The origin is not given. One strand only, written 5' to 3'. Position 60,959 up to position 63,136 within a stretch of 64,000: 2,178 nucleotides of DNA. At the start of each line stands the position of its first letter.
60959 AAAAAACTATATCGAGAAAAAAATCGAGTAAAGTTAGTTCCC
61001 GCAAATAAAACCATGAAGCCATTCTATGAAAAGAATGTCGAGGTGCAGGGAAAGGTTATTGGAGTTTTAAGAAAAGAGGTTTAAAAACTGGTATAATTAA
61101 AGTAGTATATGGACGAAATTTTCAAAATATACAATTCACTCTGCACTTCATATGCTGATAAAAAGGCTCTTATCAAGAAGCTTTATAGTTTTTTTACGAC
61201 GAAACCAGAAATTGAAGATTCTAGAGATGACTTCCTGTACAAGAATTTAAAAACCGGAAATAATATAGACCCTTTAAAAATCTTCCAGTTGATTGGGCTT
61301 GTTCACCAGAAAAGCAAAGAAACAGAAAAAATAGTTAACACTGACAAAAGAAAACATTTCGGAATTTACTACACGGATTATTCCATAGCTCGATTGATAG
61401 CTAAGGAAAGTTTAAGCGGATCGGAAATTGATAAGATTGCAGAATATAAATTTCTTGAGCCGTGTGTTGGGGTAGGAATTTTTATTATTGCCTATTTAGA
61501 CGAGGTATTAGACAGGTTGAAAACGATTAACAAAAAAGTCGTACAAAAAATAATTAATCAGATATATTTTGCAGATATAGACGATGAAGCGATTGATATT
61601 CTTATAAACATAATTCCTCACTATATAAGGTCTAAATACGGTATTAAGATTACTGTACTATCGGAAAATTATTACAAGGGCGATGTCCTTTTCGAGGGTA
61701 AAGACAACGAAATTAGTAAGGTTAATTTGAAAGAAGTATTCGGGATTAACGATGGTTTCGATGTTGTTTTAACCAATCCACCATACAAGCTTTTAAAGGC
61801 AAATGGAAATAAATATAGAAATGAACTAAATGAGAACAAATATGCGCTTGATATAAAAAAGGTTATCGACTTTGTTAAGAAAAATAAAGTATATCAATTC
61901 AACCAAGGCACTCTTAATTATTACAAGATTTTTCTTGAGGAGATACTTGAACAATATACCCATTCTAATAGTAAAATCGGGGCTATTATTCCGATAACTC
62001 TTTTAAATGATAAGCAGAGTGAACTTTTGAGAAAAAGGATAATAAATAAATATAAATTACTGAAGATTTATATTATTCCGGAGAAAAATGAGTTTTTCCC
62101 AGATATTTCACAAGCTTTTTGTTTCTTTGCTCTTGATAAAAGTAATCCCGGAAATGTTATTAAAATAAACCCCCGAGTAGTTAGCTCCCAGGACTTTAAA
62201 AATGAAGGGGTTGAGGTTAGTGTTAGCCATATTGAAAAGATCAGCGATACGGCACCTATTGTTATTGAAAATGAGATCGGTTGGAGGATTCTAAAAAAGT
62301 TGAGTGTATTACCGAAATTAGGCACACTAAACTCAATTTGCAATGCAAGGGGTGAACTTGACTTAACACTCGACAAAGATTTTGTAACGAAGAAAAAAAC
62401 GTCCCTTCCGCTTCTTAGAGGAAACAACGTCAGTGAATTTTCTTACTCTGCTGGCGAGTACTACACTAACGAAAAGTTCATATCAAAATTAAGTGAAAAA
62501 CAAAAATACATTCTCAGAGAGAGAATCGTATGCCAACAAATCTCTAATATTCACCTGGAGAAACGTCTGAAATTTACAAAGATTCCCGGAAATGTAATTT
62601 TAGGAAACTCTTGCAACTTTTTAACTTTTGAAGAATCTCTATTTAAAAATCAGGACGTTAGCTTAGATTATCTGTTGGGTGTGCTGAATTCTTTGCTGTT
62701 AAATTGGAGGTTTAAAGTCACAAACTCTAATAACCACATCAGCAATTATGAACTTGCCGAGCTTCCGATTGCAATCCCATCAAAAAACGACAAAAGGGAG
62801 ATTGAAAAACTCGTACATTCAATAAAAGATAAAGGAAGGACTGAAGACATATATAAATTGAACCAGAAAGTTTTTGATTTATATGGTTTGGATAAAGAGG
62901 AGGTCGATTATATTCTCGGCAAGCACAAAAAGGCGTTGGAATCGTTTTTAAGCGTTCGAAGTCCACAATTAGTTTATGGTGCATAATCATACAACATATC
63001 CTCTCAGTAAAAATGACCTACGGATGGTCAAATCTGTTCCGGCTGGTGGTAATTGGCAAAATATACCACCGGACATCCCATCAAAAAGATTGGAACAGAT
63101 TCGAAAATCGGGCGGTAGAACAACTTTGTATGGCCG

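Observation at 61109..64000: Overlapping methyltransferase pair: gamma-class N6-MTase plus a C5-MTase whose motif IX/X region precedes motifs I-VIII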

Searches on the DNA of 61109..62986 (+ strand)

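Call 62: search_rna_families(source=L001, start=7100, end=7520, threshold=evalue, max_evalue=1)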
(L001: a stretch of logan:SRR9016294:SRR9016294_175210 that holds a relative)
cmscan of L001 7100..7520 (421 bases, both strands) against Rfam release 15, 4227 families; matches with E-value up to 1: 4.
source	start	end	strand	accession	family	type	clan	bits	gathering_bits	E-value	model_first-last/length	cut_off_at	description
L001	7273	7367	+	RF03360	mir-3156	Gene; miRNA;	-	24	76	0.019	1-77/77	no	mir-3156 microRNA precursor family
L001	7273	7367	-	RF03360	mir-3156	Gene; miRNA;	-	19.5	76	0.31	1-77/77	no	mir-3156 microRNA precursor family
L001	7274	7365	+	RF04128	MIR8562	Gene; miRNA;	-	18.8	211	0.33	1-242/242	no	MIR8562 microRNA precursor family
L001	7275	7364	+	RF03653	mir-971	Gene; miRNA;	-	18.3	53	0.45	1-77/77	no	mir-971 microRNA precursor family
